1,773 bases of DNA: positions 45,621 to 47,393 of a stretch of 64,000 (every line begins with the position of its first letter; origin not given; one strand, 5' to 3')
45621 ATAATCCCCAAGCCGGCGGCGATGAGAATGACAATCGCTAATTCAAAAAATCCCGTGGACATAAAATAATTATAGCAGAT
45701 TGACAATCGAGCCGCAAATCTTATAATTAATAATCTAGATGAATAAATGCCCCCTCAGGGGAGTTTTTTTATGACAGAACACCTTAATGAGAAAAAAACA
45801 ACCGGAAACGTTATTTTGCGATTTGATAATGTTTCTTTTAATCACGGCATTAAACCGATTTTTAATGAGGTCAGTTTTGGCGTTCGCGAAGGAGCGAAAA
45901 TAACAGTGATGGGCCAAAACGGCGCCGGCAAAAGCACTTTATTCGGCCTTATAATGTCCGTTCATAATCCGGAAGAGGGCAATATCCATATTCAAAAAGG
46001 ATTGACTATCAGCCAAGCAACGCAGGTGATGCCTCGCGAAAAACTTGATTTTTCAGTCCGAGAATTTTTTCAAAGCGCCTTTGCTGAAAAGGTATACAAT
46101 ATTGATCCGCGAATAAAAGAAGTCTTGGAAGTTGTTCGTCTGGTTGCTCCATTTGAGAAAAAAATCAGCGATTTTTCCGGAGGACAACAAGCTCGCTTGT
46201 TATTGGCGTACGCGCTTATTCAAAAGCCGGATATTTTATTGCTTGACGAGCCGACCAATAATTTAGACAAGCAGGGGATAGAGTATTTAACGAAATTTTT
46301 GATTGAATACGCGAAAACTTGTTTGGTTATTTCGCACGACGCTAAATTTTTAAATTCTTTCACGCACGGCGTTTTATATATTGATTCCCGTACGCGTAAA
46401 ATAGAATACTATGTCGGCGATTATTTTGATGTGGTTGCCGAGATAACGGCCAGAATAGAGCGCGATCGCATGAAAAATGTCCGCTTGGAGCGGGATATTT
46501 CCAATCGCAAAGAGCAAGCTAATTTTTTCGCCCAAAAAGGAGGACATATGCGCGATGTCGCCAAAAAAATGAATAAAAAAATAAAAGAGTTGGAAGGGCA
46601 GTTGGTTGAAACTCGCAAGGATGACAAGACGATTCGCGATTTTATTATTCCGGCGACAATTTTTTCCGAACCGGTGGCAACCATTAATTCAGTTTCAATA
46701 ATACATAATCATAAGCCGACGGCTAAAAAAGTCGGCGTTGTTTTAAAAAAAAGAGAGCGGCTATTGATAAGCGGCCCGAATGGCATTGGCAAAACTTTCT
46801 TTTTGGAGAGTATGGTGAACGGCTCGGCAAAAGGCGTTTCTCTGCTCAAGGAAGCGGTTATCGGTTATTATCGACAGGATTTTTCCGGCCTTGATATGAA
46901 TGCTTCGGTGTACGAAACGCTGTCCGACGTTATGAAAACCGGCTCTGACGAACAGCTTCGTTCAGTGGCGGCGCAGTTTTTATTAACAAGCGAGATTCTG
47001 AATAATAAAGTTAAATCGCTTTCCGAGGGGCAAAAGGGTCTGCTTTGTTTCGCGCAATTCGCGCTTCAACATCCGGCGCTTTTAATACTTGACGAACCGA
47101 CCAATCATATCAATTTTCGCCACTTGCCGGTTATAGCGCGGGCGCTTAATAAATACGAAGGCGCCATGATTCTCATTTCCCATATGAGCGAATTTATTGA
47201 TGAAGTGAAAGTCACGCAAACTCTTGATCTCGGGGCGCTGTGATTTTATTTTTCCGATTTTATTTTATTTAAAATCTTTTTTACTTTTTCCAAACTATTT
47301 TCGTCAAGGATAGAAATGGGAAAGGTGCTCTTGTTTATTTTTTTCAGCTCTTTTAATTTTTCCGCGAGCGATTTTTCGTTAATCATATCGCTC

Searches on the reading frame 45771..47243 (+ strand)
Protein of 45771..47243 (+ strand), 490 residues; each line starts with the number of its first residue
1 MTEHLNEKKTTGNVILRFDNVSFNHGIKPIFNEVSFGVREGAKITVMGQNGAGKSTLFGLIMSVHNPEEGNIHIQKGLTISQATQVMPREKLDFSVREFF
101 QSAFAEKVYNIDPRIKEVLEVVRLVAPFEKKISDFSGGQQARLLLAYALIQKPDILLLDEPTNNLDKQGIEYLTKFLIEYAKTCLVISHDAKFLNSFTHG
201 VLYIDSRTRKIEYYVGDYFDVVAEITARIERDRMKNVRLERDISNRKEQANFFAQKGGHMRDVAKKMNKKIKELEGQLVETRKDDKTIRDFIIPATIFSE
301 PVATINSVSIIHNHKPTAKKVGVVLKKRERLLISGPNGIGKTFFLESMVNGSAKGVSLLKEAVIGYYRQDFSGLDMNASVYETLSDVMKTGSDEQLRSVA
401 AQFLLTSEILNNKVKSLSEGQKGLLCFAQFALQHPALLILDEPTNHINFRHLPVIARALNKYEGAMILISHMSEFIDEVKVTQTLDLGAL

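Call 6: search_protein_families(library=ncbifam, proteins=[window:45771-47243:+], max_evalue=0.001)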
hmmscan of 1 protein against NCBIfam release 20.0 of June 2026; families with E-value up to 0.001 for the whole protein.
window:45771-47243:+ (490 aa): 187 families (the best 25 are shown)
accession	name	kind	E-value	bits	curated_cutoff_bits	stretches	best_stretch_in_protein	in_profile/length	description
NF000355.4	ribo_prot_ABC_F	equivalog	1.1e-87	295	380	1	15-481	2-494/499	ribosomal protection-like ABC-F family protein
NF000170.2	ABCF_Vga_all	exception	5.6e-69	233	725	2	121-480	65-447/521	Vga family ABC-F type ribosomal protection protein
NF011646.0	PRK15064.1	equivalog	6.8e-66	222.8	762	2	103-479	122-501/530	ABC-F family ATPase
TIGR03719.1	ABC_ABC_ChvD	subfamily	1.1e-62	212.4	806.75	2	105-479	133-506/552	energy-dependent translational throttle protein EttA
NF008775.0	PRK11819.1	equivalog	4.7e-61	207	599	2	106-479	136-508/556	energy-dependent translational throttle protein EttA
NF050005.1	ABC_ATPase_Uup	equivalog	1.3e-60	205.3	900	2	105-480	129-504/636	ATP-binding cassette ATPase Uup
NF000169.2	ABCF_Sal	exception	5.2e-58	197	725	2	127-482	123-497/542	Sal family ABC-F type ribosomal protection protein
NF008358.0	PRK11147.1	equivalog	3.7e-56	190.7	936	2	106-479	130-503/635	ABC transporter ATP-binding protein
NF000168.2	ABCF_Msr_all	exception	6.6e-55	186.6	680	2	19-205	300-479/487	Msr family ABC-F type ribosomal protection protein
NF000171.1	ABCF_producer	exception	4.5e-51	173.9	800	2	107-474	135-522/541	TlrC/CarA/OleB/SrmB family ABC-F type ribosomal protection protein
NF007921.0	PRK10636.1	equivalog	2.4e-49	168.1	917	2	128-476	143-490/638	ABC transporter ATP-binding protein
NF043038.1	ABCF_CplR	exception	5.5e-49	167.3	780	2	8-231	279-494/544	ABC-F type ribosomal protection protein CplR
NF000514.1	ABCF_OptrA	exception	4e-42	144.4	1450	1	128-478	176-524/655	ABC-F type ribosomal protection protein OptrA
NF000167.2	ABCF_Lsa_all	exception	2.4e-41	142.2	750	3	5-155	299-443/492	Lsa family ABC-F type ribosomal protection protein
NF000166.1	ABCF_CarA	exception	7e-41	140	1050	3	108-234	146-271/556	ABC-F type ribosomal protection protein Car(A)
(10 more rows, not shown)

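Call 7: find_homologous_proteins(query=window:45771-47243:+, max_evalue=1e-30)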
Query window:45771-47243:+ (490 aa): 8000 proteins with E <= 1e-30 among 8000 candidates; the best 120 are listed.
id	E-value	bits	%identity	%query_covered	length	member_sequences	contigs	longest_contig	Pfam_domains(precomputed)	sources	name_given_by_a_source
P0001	6.1e-291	983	92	98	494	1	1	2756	PF00005.34,PF13555.13,PF02463.26,PF13304.13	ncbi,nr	ncbi:MAG: putative ABC transporter ATP-binding protein YbiT [Actinobacteria bacterium]|nr:putative A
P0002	7.2e-289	976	91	98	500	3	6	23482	PF00005.34,PF13555.13,PF02463.26,PF13304.13,PF20720.4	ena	-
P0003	1.4e-280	949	88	98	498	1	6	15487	PF00005.34,PF05729.19,PF13555.13,PF02463.26,PF13304.13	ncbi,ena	-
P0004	7.0e-274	927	87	98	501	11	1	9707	PF00005.34,PF13555.13,PF13401.13,PF02463.26,PF13304.13,PF13191.13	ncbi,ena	ncbi:MAG: ABC-F family ATP-binding cassette domain-containing protein [Patescibacteria group bacteri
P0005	3.0e-272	921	87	98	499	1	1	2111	PF00005.34,PF13555.13,PF13401.13,PF02463.26,PF13304.13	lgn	-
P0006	3.4e-272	921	86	98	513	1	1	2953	PF00005.34,PF02463.26,PF13304.13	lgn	-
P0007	1.9e-271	919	86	98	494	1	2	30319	PF00005.34,PF05729.19,PF13555.13,PF02463.26,PF13304.13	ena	-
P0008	1.6e-270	916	86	98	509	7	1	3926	PF00005.34,PF05729.19,PF13555.13,PF02463.26,PF13304.13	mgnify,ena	mgnify:CR=1 FL=1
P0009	7.9e-270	913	85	98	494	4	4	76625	PF00005.34,PF05729.19,PF13555.13,PF02463.26,PF13304.13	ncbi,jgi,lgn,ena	-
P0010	9.7e-270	913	85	98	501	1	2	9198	PF00005.34,PF13476.13,PF13555.13,PF13401.13,PF02463.26,PF13304.13,PF13191.13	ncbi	-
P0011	2.6e-266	902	85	98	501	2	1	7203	PF00005.34,PF13476.13,PF13555.13,PF13401.13,PF02463.26,PF13304.13,PF20720.4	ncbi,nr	ncbi:MAG: ABC-F family ATP-binding cassette domain-containing protein [Parcubacteria group bacterium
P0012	2.8e-266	902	84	98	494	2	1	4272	PF00005.34,PF05729.19,PF13555.13,PF13401.13,PF02463.26,PF13304.13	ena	-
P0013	9.7e-264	893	83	98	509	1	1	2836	PF00005.34,PF05729.19,PF13555.13,PF02463.26,PF13304.13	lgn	-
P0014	2.5e-262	889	83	98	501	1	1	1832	PF00005.34,PF13555.13,PF02463.26,PF13304.13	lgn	-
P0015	2.5e-255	866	80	98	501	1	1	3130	PF00005.34,PF13555.13,PF02463.26,PF13304.13,PF20720.4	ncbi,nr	ncbi:ABC-F family ATP-binding cassette domain-containing protein [Candidatus Jorgensenbacteria bacte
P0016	3.5e-255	865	80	98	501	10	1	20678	PF00005.34,PF13476.13,PF13555.13,PF13401.13,PF02463.26,PF13304.13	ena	-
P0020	2.2e-241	820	77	98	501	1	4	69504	PF00005.34,PF13555.13,PF13401.13,PF02463.26,PF13304.13,PF20720.4,PF13191.13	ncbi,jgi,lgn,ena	-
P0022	5.9e-237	805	75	98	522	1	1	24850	PF00005.34,PF13476.13,PF13555.13,PF02463.26,PF13304.13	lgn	-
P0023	6.0e-224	762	72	98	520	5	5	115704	PF00005.34,PF13555.13,PF03193.23,PF02463.26,PF13304.13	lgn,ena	-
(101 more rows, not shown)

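Call 8: search_protein_families(library=pfam, proteins=[window:45771-47243:+])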
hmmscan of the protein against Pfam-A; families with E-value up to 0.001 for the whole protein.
window:45771-47243:+ (490 aa): 9 families
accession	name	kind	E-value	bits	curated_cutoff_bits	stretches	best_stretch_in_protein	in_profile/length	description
PF00005.33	ABC_tran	-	5.1e-42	144.2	25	2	32-163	2-137/137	ABC transporter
PF13304.12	AAA_21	-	1.4e-11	45.4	27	0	132-191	235-300/304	AAA domain, putative AbiEii toxin, Type IV TA system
PF02463.25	SMC_N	-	1.6e-08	34.7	40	0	106-197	108-205/220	RecF/RecN/SMC N terminal domain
PF13555.12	AAA_29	-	1.7e-05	24.9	27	0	36-64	17-45/61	P-loop containing region of AAA domain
PF20720.3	nSTAND3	-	0.00014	22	27.2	0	319-350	8-39/155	Novel STAND NTPase 3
PF13476.12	AAA_23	-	0.00022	22.3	27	0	46-58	24-36/201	AAA domain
PF13401.12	AAA_22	-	0.00022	22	27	0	331-391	8-45/130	AAA domain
PF13479.12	AAA_24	-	0.00049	20.4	27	0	329-348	3-22/195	AAA domain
PF05729.18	NACHT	-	0.00076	19.8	26.7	0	331-357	3-29/167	NACHT domain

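Call 9: find_related_loci(query=window:45771-47243:+, collection=genome_contigs, flank=3000)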
Query window:45771-47243:+ (490 aa) in genome_contigs; peptide patterns used: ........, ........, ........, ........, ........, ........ (x = any residue, [..] = any of these).
397 stretches matched a pattern; 25 encode a relative of the query (tblastn E <= 1e-3); 25 distinct loci.
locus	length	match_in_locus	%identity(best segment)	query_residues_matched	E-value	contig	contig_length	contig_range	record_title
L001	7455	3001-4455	58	11-490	0e+0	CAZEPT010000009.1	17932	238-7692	MAG TPA_asm: uncultured Candidatus Saccharibacteria bacterium isolate SRP285395_co1_491 genome assembly, contig: NODE_48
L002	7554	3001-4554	26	9-487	5e-35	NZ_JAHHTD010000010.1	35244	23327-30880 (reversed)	MAG: Campylobacter sp. isolate MAG073 MAG073_10, whole genome shotgun sequence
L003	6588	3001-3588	28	13-480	6e-20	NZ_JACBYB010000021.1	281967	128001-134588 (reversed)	Gemella sp. GL1 NODE_1_length_281967_cov_8.44776_ID_1, whole genome shotgun sequence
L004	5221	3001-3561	29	28-204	3e-16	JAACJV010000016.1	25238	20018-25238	MAG: Ureaplasma sp. Hg1 Hg1_16, whole genome shotgun sequence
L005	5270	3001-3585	27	16-189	3e-16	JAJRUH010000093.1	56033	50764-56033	MAG: Bacteroidetes bacterium isolate Dive96_bin10.164 k141_3070466, whole genome shotgun sequence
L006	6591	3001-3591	30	30-462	2e-15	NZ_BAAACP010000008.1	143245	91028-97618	Paraclostridium tenue strain JCM 6486 sequence08, whole genome shotgun sequence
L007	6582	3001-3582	29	34-471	6e-15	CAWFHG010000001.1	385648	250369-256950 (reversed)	MAG: uncultured Methanomicrobiales archaeon isolate MFD05674.bin.2.42 genome assembly, contig: contig_105251, whole geno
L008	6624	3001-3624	28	16-197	1e-13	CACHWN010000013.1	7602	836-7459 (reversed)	uncultured Pelagibacteraceae bacterium isolate AG-912-J06 genome assembly, contig: AG-912-J06_NODE_13, whole genome shot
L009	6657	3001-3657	24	12-480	1e-13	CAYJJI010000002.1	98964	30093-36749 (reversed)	MAG TPA_asm: uncultured Muribaculaceae bacterium isolate ERP123703_co3_130 genome assembly, contig: NODE_154_length_9896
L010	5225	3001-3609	25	23-480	2e-13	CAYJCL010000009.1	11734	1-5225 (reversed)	MAG TPA_asm: uncultured Muribaculaceae bacterium isolate ERP123703_co1_262 genome assembly, contig: NODE_5791_length_117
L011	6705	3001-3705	24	15-219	6e-13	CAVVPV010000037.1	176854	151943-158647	MAG: uncultured Verrucomicrobiae bacterium isolate MFD02579.bin.2.20 genome assembly, contig: contig_8156, whole genome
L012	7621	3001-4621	28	1-198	1e-12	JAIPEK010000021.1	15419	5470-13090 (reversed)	MAG: Desulfarculaceae bacterium isolate Tobar15.5-16.5m-G18 Tobar15-5-16-5m-C2733, whole genome shotgun sequence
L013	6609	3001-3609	31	9-478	9e-13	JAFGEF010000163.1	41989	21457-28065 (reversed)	MAG: Sedimentisphaerales bacterium isolate Zod_Metabat.1213 k87_14304262, whole genome shotgun sequence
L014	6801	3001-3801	25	26-459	1e-12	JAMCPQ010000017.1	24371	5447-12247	MAG: Thermoplasmatota archaeon isolate FK_Sedi_A_Bin.74 NODE_4427_length_24371_cov_270.89, whole genome shotgun sequence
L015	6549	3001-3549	25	25-470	1e-10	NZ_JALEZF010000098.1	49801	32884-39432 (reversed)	MAG: Clostridium sp. isolate SUG470 k141_117192, whole genome shotgun sequence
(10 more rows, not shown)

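Call 11: find_encoding_contigs(protein=P0001, flank=2500, max_places=3)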
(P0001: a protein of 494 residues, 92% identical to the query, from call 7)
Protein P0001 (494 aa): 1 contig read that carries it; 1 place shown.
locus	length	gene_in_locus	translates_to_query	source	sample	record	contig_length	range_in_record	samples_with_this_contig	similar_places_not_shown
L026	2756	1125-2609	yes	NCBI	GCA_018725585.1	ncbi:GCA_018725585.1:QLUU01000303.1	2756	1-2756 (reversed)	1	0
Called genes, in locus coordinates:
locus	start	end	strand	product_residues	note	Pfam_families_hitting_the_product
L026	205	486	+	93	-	-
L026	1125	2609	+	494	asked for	PF02463:SMC_N (faint), PF00005:ABC_tran, PF13555:AAA_29 (faint), PF13304:AAA_21 (faint), PF00005:ABC_tran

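Call 12: find_encoding_contigs(protein=P0002, flank=2500, max_places=4)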
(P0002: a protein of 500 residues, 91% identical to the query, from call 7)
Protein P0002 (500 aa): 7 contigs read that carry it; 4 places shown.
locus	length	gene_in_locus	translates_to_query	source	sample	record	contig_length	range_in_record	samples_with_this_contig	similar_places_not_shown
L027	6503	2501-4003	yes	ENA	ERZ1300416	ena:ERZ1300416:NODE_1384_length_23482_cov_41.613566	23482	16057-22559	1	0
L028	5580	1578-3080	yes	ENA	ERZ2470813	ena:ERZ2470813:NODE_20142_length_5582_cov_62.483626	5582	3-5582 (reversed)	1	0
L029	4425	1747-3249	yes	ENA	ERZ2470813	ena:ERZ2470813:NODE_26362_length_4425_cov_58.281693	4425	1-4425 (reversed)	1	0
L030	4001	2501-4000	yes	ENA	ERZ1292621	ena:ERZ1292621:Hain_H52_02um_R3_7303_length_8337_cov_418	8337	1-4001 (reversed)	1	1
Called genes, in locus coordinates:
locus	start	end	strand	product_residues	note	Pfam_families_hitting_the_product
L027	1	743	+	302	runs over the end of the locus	PF18075:FtsX_ECD, PF02687:FtsX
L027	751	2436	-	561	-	PF00999:Na_H_Exchanger, PF02254:TrkA_N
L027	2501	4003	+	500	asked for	PF02463:SMC_N (faint), PF20720:nSTAND3 (faint), PF00005:ABC_tran, PF13555:AAA_29 (faint), PF13304:AAA_21 (faint), PF00005:ABC_tran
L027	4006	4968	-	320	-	PF01018:GTP1_OBG, PF01926:MMR_HSR1, PF02421:FeoB_N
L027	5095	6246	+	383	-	-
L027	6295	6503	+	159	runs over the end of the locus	-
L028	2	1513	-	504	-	?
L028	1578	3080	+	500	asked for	PF02463:SMC_N (faint), PF20720:nSTAND3 (faint), PF00005:ABC_tran, PF13555:AAA_29 (faint), PF13304:AAA_21 (faint), PF00005:ABC_tran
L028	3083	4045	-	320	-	PF01018:GTP1_OBG, PF01926:MMR_HSR1, PF02421:FeoB_N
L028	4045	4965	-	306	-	-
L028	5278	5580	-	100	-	?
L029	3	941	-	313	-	?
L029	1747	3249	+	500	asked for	PF02463:SMC_N (faint), PF20720:nSTAND3 (faint), PF00005:ABC_tran, PF13555:AAA_29 (faint), PF13304:AAA_21 (faint), PF00005:ABC_tran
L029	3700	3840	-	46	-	-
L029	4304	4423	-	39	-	?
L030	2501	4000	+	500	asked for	PF02463:SMC_N (faint), PF20720:nSTAND3 (faint), PF00005:ABC_tran, PF13555:AAA_29 (faint), PF13304:AAA_21 (faint), PF00005:ABC_tran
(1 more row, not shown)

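Call 13: find_encoding_contigs(protein=P0003, flank=2500, max_places=4)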
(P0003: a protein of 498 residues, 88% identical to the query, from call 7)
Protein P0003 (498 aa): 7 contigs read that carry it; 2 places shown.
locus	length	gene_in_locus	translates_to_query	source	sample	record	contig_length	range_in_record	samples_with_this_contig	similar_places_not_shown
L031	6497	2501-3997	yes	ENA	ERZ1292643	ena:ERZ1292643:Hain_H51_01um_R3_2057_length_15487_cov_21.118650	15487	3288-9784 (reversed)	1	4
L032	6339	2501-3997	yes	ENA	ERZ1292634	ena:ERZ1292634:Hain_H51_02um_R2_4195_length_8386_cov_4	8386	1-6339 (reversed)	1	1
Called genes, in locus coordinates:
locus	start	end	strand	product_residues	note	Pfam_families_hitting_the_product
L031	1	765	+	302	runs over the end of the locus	PF18075:FtsX_ECD, PF02687:FtsX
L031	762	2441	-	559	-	PF00999:Na_H_Exchanger, PF02254:TrkA_N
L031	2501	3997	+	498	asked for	PF00005:ABC_tran, PF02463:SMC_N (faint), PF13555:AAA_29 (faint), PF05729:NACHT (faint), PF13304:AAA_21 (faint), PF00005:ABC_tran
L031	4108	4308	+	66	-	PF00313:CSD, PF08206:OB_RNB (weak)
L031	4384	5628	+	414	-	PF04851:ResIII (weak), PF00270:DEAD, PF00271:Helicase_C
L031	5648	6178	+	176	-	-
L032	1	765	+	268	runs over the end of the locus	PF18075:FtsX_ECD, PF02687:FtsX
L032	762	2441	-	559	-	PF00999:Na_H_Exchanger, PF02254:TrkA_N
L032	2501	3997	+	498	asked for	PF00005:ABC_tran, PF02463:SMC_N (faint), PF13555:AAA_29 (faint), PF05729:NACHT (faint), PF13304:AAA_21 (faint), PF00005:ABC_tran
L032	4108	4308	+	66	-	PF00313:CSD, PF08206:OB_RNB (weak)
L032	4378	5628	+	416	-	PF04851:ResIII (weak), PF00270:DEAD, PF00271:Helicase_C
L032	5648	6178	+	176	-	-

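Call 15: find_related_loci(query=window:45771-47243:+, collection=metagenome_contigs, flank=2500)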
Query window:45771-47243:+ (490 aa) in metagenome_contigs; peptide patterns used: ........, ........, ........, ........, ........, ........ (x = any residue, [..] = any of these).
600 stretches matched a pattern (row limit reached: there are more); 17 encode a relative of the query (tblastn E <= 1e-3); 17 distinct loci.
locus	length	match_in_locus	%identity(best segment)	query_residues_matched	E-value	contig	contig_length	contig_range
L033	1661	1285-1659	94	12-136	3e-76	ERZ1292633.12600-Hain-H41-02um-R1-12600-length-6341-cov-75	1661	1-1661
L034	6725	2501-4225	26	12-479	2e-41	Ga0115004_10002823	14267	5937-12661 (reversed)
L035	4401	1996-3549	26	9-487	2e-35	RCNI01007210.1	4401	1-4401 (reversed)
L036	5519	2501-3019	32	32-480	8e-18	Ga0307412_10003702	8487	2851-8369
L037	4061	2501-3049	28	28-190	1e-16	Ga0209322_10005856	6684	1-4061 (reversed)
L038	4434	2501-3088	31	16-189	4e-16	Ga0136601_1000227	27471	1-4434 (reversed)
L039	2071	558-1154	25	13-190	3e-14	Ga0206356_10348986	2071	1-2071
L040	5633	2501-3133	27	22-205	6e-13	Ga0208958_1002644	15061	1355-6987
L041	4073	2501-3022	29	32-190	1e-12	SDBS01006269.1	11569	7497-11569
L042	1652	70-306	39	131-471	3e-11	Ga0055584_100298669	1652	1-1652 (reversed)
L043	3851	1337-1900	24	21-190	3e-10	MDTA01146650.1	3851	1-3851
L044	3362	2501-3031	26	5-166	2e-10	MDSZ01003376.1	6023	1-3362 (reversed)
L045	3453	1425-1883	28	17-166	6e-10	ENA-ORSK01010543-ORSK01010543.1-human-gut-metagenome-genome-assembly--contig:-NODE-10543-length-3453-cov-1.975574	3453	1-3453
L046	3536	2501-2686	39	133-190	1e-7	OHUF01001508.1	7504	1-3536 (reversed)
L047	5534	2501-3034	27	33-189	1e-7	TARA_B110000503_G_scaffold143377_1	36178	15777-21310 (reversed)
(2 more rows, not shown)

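Call 17: find_encoding_contigs(protein=P0004, flank=2500, max_places=3)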
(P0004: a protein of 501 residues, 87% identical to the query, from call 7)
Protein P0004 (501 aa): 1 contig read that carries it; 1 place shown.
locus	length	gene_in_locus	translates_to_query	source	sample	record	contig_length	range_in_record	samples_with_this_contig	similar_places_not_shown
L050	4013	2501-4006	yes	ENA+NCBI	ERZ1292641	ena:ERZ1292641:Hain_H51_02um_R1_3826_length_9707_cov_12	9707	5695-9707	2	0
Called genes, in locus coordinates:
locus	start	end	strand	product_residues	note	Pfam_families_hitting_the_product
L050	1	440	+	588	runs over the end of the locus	PF00009:GTP_EFTU, PF10662:PduV-EutP (weak), PF22042:EF-G_D2 (weak), PF03144:GTP_EFTU_D2, PF14492:EFG_III (weak), PF00679:EFG_C, PF06421:LepA_C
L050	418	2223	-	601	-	PF00009:GTP_EFTU, PF01926:MMR_HSR1, PF22042:EF-G_D2 (weak), PF03144:GTP_EFTU_D2, PF00679:EFG_C, PF21018:BipA_C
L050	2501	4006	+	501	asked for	PF00005:ABC_tran, PF02463:SMC_N (faint), PF13191:AAA_16 (faint), PF13555:AAA_29 (faint), PF13304:AAA_21 (faint), PF13401:AAA_22 (faint), PF00005:ABC_tran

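Call 18: find_encoding_contigs(protein=P0009, flank=2500, max_places=3)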
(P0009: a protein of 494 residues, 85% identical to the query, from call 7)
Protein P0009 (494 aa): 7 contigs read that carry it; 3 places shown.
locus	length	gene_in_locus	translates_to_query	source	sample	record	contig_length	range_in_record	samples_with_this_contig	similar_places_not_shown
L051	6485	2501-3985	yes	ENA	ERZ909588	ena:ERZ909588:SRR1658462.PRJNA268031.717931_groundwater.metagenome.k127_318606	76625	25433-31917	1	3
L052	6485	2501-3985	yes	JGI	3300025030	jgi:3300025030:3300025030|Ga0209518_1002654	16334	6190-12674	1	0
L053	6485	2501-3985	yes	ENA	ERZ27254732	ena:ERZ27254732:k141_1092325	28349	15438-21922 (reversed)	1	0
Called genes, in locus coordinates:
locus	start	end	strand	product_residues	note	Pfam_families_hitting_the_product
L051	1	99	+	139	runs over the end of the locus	-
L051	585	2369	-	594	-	PF00009:GTP_EFTU, PF01926:MMR_HSR1 (weak), PF22042:EF-G_D2 (weak), PF03144:GTP_EFTU_D2, PF00679:EFG_C, PF21018:BipA_C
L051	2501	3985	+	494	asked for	PF00005:ABC_tran, PF02463:SMC_N (faint), PF05729:NACHT (faint), PF13555:AAA_29 (faint), PF13304:AAA_21 (faint), PF00005:ABC_tran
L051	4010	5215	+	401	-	PF04851:ResIII (faint), PF00270:DEAD, PF00271:Helicase_C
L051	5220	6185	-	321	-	PF01018:GTP1_OBG, PF01926:MMR_HSR1, PF02421:FeoB_N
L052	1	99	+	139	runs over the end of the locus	-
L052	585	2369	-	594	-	PF00009:GTP_EFTU, PF01926:MMR_HSR1 (weak), PF22042:EF-G_D2 (weak), PF03144:GTP_EFTU_D2, PF00679:EFG_C, PF21018:BipA_C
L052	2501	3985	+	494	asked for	PF00005:ABC_tran, PF02463:SMC_N (faint), PF05729:NACHT (faint), PF13555:AAA_29 (faint), PF13304:AAA_21 (faint), PF00005:ABC_tran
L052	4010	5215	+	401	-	PF04851:ResIII (faint), PF00270:DEAD, PF00271:Helicase_C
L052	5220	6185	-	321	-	PF01018:GTP1_OBG, PF01926:MMR_HSR1, PF02421:FeoB_N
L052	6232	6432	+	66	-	-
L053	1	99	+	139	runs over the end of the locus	-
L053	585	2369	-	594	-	PF00009:GTP_EFTU, PF01926:MMR_HSR1 (weak), PF22042:EF-G_D2 (weak), PF03144:GTP_EFTU_D2, PF00679:EFG_C, PF21018:BipA_C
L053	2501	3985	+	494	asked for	PF00005:ABC_tran, PF02463:SMC_N (faint), PF05729:NACHT (faint), PF13555:AAA_29 (faint), PF13304:AAA_21 (faint), PF00005:ABC_tran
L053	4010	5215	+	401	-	PF04851:ResIII (faint), PF00270:DEAD, PF00271:Helicase_C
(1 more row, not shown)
